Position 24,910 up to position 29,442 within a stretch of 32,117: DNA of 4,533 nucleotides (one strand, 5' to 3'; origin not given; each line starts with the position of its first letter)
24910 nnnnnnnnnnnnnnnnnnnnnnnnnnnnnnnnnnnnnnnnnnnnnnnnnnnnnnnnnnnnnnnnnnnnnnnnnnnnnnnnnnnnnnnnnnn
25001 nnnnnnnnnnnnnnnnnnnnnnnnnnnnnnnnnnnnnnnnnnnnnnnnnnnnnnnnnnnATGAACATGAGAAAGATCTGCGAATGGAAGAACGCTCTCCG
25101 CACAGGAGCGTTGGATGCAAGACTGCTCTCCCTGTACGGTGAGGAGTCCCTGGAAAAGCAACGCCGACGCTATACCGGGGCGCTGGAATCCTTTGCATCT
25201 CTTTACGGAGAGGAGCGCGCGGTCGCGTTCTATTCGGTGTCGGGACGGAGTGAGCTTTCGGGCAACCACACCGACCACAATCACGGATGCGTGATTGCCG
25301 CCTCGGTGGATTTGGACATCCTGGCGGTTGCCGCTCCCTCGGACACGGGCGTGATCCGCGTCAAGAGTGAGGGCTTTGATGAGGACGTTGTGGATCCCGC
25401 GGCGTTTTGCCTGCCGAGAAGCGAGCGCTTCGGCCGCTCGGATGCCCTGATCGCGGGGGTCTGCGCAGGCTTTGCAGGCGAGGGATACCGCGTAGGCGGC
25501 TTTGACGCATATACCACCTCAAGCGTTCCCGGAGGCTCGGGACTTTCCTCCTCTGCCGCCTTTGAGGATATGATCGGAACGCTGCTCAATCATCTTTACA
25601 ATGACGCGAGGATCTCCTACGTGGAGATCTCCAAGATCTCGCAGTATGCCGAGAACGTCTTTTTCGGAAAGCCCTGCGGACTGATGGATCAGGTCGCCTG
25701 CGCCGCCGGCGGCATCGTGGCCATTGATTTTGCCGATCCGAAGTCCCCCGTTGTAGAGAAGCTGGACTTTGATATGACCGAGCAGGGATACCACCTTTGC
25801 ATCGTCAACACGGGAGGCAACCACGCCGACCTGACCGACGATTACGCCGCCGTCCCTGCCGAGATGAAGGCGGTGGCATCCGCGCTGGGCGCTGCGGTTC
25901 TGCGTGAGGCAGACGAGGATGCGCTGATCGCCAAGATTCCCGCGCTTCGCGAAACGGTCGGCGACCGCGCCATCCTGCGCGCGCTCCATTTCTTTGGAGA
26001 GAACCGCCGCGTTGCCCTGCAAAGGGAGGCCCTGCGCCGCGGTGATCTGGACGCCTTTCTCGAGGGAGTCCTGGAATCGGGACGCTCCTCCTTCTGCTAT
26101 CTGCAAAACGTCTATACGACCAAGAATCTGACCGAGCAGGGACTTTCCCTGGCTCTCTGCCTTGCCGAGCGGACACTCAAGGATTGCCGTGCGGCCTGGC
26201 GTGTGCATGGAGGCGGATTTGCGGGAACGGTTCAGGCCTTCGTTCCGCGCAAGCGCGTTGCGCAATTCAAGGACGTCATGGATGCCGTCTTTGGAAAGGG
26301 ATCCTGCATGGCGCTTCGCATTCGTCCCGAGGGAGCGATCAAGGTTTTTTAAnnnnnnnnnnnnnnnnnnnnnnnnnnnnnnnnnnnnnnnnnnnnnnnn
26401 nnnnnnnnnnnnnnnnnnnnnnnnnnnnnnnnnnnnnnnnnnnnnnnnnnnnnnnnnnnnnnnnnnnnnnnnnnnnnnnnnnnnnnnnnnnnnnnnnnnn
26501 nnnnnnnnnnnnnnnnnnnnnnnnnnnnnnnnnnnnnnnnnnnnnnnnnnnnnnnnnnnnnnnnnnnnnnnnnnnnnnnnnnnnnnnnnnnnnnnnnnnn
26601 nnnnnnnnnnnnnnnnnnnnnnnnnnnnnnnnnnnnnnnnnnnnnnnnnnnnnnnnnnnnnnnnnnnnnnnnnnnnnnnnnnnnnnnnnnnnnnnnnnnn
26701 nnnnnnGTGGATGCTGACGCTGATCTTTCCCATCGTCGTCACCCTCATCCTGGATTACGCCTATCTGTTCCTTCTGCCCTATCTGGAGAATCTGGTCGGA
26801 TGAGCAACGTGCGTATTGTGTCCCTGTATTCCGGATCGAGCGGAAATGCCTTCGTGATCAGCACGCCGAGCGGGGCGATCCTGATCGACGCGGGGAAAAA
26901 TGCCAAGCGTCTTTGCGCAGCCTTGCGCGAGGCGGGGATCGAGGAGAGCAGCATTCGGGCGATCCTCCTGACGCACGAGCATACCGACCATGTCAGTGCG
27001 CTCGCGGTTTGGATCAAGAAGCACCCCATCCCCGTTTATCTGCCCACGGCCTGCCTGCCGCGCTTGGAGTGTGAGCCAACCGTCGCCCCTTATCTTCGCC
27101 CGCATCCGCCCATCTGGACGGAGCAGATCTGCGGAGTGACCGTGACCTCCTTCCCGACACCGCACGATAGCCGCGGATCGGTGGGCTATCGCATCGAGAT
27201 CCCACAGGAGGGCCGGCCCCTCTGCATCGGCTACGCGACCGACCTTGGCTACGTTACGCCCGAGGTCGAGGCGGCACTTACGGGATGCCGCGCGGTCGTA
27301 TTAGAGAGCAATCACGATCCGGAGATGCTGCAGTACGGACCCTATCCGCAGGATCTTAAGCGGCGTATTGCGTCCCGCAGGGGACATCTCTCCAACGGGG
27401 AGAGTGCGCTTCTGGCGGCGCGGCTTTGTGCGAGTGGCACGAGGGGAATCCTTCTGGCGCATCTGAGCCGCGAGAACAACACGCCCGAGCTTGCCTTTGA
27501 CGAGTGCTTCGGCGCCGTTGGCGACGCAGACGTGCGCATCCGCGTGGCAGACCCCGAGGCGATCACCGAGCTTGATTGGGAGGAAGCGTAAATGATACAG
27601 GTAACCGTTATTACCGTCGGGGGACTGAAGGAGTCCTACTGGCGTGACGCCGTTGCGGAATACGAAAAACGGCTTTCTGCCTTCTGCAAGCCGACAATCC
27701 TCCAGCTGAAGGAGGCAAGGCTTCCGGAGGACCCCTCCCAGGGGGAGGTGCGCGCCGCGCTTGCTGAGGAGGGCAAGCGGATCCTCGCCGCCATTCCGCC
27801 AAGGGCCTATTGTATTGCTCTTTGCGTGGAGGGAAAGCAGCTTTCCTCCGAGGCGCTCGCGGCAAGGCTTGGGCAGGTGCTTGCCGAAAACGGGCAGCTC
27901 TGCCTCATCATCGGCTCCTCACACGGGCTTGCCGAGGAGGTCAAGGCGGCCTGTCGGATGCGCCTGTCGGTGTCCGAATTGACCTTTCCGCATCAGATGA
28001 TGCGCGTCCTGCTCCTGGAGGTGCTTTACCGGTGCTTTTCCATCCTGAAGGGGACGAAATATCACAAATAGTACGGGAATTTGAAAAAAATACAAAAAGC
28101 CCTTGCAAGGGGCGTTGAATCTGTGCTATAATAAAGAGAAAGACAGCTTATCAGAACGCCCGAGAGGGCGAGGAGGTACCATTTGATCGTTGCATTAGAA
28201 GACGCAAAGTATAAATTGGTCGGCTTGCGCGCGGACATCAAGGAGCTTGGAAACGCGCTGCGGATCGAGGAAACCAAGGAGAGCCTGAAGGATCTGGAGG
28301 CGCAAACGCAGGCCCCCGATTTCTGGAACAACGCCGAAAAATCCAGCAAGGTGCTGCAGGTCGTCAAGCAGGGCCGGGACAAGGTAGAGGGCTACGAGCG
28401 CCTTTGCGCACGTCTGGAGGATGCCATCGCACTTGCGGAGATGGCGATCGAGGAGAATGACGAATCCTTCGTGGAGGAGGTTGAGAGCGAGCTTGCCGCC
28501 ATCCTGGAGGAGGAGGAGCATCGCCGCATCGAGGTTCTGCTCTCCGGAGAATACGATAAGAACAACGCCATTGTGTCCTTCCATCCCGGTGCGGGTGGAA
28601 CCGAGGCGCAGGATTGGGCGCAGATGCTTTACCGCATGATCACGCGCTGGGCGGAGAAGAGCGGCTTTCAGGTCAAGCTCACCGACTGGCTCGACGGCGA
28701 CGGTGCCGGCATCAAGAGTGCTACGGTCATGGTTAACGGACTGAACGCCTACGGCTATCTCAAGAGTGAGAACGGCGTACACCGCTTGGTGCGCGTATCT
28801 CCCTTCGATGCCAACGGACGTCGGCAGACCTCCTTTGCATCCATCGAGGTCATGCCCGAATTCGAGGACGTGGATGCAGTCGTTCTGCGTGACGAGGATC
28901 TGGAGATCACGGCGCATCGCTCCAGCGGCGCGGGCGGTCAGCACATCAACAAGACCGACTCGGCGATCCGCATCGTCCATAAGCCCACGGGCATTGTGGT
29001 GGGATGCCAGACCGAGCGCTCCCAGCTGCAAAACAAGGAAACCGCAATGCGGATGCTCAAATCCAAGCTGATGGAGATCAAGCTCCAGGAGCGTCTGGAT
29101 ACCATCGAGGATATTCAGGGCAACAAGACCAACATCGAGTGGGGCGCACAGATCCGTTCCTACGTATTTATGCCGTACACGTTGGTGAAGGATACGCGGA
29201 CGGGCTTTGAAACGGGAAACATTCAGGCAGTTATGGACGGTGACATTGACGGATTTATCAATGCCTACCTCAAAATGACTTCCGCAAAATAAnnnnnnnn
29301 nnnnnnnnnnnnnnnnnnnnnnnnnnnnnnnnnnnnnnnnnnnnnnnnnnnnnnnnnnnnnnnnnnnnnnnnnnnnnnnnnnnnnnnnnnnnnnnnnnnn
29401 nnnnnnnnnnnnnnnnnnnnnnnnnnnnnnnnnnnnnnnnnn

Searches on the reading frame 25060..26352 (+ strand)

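Call 13: search_protein_families(library=pfam, proteins=[window:25060-26352:+], max_evalue=0.001)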
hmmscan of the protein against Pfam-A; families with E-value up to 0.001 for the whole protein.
window:25060-26352:+ (430 aa): 2 families
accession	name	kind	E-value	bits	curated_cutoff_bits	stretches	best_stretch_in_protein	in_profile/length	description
PF10509.15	GalKase_gal_bdg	-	4.9e-14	52.1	23.1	1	43-93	1-49/49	Galactokinase galactose-binding signature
PF00288.32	GHMP_kinases_N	-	7.1e-14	52.2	22.3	1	142-218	15-87/87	GHMP kinases N terminal domain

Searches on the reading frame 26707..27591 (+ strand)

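Call 13: search_protein_families(library=pfam, proteins=[window:26707-27591:+], max_evalue=0.001)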
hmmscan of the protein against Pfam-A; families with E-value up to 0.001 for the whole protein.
window:26707-27591:+ (294 aa): 2 families
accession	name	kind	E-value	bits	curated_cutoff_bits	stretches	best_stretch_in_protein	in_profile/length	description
PF12706.13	Lactamase_B_2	-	2.6e-18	66.8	27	1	58-243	3-193/200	Beta-lactamase superfamily domain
PF00753.33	Lactamase_B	-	8.3e-14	52.4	22.7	1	44-113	4-74/196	Metallo-beta-lactamase superfamily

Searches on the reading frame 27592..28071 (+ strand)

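Call 13: search_protein_families(library=pfam, proteins=[window:27592-28071:+], max_evalue=0.001)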
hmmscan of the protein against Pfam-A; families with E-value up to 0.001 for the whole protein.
window:27592-28071:+ (159 aa): 1 family
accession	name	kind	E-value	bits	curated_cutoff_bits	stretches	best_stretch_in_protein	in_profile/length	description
PF02590.22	SPOUT_MTase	-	6.2e-48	163.1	27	1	3-158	2-154/154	Predicted SPOUT methyltransferase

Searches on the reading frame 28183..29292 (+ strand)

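Call 13: search_protein_families(library=pfam, proteins=[window:28183-29292:+], max_evalue=0.001)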
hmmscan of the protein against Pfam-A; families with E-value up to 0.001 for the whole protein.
window:28183-29292:+ (369 aa): 2 families
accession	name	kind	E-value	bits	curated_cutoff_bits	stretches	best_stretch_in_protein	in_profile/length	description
PF03462.23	PCRF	-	1.6e-54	185.1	24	1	32-221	2-194/194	PCRF domain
PF00472.26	RF-1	-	3.5e-38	130.6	35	1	230-339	3-116/116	RF-1 domain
